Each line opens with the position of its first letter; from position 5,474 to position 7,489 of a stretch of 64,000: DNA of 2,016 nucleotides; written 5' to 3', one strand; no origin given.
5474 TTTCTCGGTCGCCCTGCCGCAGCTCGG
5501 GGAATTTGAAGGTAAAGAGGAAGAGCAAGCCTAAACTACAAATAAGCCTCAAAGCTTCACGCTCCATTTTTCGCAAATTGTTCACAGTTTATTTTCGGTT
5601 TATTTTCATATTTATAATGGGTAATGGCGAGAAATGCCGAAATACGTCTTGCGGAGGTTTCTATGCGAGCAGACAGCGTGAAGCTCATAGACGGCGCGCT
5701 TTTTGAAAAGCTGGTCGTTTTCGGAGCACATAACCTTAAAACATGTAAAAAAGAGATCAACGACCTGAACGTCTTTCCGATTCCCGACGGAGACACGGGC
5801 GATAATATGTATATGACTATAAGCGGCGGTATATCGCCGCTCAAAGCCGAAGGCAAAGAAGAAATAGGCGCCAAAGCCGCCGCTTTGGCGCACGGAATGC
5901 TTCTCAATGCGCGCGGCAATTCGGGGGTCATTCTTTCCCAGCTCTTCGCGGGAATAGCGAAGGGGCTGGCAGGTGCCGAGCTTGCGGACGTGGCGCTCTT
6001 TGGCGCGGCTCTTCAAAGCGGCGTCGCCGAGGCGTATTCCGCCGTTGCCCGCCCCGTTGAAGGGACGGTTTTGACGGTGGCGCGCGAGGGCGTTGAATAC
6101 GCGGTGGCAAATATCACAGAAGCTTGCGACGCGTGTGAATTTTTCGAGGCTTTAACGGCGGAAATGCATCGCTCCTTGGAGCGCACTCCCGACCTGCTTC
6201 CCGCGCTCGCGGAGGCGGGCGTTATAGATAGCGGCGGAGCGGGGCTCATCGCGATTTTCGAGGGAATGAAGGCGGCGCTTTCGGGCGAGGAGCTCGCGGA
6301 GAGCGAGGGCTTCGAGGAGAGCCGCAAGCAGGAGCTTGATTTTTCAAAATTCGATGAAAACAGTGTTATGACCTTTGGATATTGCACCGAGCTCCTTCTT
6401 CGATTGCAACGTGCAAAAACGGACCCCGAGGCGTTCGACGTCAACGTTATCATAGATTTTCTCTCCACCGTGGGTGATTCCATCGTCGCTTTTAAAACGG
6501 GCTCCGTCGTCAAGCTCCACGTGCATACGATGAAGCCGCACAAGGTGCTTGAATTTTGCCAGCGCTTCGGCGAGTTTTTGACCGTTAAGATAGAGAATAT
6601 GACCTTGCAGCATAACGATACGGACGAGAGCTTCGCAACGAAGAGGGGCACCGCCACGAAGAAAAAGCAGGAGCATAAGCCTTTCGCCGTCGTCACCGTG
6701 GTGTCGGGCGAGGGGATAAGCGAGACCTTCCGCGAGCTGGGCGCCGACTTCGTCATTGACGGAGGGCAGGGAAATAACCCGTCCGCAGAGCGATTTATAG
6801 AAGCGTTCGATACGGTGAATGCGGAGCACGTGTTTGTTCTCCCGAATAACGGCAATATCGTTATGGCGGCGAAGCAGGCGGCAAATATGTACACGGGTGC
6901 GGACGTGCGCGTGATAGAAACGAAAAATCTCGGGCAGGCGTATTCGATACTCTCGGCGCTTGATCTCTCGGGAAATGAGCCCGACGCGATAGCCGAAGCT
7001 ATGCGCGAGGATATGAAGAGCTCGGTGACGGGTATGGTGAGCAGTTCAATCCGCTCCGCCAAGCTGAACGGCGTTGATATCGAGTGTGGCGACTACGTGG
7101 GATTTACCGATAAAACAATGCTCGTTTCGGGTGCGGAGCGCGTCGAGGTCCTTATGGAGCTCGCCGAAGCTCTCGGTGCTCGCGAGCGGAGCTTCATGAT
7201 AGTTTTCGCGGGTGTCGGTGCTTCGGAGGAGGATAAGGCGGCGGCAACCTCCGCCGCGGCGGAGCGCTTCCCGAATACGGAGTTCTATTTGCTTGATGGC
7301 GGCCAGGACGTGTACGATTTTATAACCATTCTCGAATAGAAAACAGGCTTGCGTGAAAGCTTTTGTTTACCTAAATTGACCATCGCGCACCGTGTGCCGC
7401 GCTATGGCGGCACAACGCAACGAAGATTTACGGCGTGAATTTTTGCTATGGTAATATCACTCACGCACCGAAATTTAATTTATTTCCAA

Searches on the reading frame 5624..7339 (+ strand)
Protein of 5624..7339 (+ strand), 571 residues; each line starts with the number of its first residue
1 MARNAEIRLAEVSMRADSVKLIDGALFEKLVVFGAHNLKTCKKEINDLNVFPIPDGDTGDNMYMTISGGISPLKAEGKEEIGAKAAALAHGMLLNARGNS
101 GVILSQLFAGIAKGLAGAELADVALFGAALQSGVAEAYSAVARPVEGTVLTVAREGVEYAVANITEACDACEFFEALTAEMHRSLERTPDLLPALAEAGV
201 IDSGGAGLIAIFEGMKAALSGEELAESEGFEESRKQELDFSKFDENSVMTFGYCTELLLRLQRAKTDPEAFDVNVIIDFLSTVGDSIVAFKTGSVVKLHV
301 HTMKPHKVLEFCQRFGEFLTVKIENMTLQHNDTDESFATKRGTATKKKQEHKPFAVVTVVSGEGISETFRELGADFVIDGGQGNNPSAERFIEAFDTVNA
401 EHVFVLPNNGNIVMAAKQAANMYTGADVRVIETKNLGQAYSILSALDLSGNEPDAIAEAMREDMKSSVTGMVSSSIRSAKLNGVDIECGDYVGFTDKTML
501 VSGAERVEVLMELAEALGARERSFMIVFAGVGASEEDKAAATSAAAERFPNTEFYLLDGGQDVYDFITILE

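Call 71: search_protein_families(library=pfam, proteins=[window:5624-7339:+], max_evalue=0.00001)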
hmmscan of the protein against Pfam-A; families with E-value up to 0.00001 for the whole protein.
window:5624-7339:+ (571 aa): 3 families
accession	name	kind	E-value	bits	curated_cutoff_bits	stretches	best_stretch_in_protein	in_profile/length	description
PF13684.11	FakA-like_C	-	6e-55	186.4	23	1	355-567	1-212/216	Fatty acid kinase subunit A-like, C-terminal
PF02734.22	Dak2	-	2.2e-36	125.8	27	1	52-216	1-173/174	DAK2 domain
PF21645.3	FakA-like_M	-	6.3e-23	80.9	24.9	1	250-332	1-79/80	Fatty acid kinase subunit A-like, middle domain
